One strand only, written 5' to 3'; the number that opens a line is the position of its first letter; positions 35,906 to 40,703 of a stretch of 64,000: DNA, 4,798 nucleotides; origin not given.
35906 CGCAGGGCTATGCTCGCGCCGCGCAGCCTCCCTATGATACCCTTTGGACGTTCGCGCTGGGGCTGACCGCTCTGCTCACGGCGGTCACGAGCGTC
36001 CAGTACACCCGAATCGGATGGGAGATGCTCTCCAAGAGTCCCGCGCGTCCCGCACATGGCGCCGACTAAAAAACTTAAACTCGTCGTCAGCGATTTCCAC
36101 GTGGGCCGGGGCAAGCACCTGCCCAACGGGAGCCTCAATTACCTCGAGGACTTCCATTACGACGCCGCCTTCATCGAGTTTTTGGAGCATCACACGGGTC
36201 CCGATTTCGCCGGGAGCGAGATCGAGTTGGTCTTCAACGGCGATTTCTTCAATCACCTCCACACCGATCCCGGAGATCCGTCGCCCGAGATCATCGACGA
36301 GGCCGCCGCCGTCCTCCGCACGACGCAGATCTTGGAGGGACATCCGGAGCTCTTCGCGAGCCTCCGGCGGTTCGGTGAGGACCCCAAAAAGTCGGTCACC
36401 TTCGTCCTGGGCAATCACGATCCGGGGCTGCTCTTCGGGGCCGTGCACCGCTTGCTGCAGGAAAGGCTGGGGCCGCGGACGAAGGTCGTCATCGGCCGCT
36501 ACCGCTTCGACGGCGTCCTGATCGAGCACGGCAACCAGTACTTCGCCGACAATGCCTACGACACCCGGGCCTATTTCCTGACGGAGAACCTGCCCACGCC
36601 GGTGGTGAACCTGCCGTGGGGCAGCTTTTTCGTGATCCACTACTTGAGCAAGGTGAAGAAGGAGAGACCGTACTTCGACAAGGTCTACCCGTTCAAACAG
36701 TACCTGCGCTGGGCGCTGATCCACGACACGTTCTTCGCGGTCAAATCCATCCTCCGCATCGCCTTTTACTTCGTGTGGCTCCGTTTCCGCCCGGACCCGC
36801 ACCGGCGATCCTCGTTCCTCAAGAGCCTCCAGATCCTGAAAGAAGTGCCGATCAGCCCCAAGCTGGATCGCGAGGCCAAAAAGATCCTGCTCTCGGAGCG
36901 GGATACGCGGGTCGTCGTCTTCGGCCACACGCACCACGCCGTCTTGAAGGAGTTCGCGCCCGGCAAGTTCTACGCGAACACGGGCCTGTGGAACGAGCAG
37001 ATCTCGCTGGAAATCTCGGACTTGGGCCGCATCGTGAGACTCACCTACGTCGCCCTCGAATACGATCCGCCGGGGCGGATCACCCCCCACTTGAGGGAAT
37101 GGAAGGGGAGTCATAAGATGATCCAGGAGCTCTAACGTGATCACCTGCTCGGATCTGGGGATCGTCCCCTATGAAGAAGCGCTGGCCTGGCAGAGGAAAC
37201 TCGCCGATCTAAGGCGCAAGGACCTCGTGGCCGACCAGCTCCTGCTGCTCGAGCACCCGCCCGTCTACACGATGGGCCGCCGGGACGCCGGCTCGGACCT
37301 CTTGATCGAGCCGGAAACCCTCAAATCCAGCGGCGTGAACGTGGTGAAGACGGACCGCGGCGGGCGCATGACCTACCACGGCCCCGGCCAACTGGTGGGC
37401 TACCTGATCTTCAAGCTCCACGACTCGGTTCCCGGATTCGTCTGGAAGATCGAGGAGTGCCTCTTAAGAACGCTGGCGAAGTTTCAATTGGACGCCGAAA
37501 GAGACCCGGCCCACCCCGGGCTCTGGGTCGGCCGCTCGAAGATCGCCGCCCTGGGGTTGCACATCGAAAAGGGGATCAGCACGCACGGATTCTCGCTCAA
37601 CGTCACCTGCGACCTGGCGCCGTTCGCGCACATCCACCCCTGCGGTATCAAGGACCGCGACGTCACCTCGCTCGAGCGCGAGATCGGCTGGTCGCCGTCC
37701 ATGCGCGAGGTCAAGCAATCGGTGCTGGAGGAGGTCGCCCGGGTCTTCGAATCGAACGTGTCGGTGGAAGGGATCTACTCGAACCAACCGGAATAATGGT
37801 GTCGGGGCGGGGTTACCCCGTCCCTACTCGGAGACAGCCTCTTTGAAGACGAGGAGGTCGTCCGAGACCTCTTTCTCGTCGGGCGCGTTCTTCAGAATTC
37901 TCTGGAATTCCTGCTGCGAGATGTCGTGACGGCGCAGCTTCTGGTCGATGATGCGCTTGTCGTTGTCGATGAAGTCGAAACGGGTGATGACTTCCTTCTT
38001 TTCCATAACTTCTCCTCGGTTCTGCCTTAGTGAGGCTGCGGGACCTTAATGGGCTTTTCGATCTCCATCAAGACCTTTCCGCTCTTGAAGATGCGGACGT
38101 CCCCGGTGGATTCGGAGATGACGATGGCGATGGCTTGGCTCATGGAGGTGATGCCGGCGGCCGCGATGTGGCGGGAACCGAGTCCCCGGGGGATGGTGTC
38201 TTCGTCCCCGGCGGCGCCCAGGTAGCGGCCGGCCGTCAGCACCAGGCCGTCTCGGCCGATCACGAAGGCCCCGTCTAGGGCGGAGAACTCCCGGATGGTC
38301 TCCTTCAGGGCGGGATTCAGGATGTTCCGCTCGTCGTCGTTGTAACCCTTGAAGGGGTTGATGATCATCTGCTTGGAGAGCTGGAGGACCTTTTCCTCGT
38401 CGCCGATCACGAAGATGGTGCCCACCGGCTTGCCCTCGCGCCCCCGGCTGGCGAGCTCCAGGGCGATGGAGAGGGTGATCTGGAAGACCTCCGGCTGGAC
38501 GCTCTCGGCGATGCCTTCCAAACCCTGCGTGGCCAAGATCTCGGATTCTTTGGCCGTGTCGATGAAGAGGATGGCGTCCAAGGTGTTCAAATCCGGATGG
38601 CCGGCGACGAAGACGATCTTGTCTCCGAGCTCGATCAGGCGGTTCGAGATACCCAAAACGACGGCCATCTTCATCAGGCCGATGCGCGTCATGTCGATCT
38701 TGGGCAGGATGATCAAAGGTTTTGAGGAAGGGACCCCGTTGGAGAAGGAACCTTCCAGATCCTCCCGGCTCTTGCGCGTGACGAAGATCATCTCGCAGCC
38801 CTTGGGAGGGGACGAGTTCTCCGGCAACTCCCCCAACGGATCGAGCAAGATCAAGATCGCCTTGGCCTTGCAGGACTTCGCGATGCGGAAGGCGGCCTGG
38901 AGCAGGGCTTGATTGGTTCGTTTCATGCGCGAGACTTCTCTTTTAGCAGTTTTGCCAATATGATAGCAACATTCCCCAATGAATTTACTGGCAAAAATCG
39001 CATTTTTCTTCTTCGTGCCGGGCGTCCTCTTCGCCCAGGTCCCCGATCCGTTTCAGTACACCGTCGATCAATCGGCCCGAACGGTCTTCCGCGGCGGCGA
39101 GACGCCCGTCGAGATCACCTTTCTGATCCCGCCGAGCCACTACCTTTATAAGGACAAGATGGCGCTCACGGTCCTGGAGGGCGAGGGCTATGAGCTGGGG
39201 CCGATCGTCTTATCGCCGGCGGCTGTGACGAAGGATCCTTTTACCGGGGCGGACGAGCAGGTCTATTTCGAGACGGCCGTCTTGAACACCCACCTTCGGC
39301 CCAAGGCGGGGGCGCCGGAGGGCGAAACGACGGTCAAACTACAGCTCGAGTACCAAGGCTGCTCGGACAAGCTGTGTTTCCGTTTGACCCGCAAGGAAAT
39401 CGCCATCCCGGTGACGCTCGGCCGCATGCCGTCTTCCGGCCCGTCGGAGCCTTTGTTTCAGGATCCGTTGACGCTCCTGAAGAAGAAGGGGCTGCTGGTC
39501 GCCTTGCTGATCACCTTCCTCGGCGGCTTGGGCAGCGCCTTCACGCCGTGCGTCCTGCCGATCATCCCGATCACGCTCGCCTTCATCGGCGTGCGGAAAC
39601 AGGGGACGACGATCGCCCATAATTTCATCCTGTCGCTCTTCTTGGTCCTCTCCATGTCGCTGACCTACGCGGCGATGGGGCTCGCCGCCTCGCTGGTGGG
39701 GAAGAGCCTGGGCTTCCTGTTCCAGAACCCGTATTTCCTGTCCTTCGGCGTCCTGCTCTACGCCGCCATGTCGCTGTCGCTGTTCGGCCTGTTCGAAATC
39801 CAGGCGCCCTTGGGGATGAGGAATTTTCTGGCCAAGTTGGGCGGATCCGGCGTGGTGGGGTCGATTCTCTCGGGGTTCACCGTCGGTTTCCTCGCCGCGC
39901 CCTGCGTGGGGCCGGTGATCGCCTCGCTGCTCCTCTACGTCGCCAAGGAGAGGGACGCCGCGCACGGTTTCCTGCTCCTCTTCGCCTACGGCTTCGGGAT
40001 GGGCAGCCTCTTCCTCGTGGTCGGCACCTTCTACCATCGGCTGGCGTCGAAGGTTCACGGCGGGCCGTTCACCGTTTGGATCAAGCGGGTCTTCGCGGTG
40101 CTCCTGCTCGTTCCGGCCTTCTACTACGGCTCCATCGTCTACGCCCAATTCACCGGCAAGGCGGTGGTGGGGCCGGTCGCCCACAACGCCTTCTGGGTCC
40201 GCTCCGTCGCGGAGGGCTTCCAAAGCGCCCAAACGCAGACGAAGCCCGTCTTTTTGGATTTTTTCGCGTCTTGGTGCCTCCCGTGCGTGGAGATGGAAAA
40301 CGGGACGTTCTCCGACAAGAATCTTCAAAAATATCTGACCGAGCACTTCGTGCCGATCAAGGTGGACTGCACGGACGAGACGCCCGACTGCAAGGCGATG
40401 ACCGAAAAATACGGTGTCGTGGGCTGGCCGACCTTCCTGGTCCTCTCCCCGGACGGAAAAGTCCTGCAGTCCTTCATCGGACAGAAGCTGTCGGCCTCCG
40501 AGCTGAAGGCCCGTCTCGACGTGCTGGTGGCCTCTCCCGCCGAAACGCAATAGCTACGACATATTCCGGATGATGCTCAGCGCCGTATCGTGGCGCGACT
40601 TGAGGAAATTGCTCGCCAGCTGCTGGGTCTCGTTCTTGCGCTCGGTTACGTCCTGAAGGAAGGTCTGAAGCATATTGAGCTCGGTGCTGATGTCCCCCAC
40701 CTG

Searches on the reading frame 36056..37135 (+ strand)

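Call 18: search_protein_families(library=pfam, proteins=[window:36056-37135:+], max_evalue=0.001)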
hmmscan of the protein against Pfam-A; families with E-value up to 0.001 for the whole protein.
window:36056-37135:+ (359 aa): 1 family
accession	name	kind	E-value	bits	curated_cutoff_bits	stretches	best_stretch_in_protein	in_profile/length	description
PF00149.33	Metallophos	-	0.0004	21.3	21.5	0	9-294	4-190/191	Calcineurin-like phosphoesterase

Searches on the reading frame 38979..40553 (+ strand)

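Call 18: search_protein_families(library=pfam, proteins=[window:38979-40553:+], max_evalue=0.001)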
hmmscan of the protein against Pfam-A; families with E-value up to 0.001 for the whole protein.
window:38979-40553:+ (524 aa): 8 families
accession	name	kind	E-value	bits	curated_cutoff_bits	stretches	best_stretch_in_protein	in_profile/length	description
PF02683.22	DsbD_TM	-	4.6e-41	140.9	27.1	1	175-382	3-213/219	Cytochrome C biogenesis protein transmembrane domain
PF11412.14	DsbD_N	-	6.3e-15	55.7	25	1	32-140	10-114/119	Thiol:disulfide interchange protein DsbD, N-terminal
PF03190.21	Thioredox_DsbH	-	3.2e-14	53.6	27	1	406-496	22-116/163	Protein of unknown function, DUF255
PF13899.12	Thioredoxin_7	-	3.7e-13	49.8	27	1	406-491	2-83/83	Thioredoxin-like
PF13098.12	Thioredoxin_2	-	4.1e-11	43.6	27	1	418-511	2-102/104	Thioredoxin-like domain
PF00085.26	Thioredoxin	-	2e-09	37.8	23.5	1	412-511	8-99/103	Thioredoxin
PF13386.12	DsbD_2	-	2e-06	28.2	24.9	1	179-378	2-195/199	Cytochrome C biogenesis protein transmembrane region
PF13905.12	Thioredoxin_8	-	1.6e-05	25.6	27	0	448-495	49-94/94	Thioredoxin-like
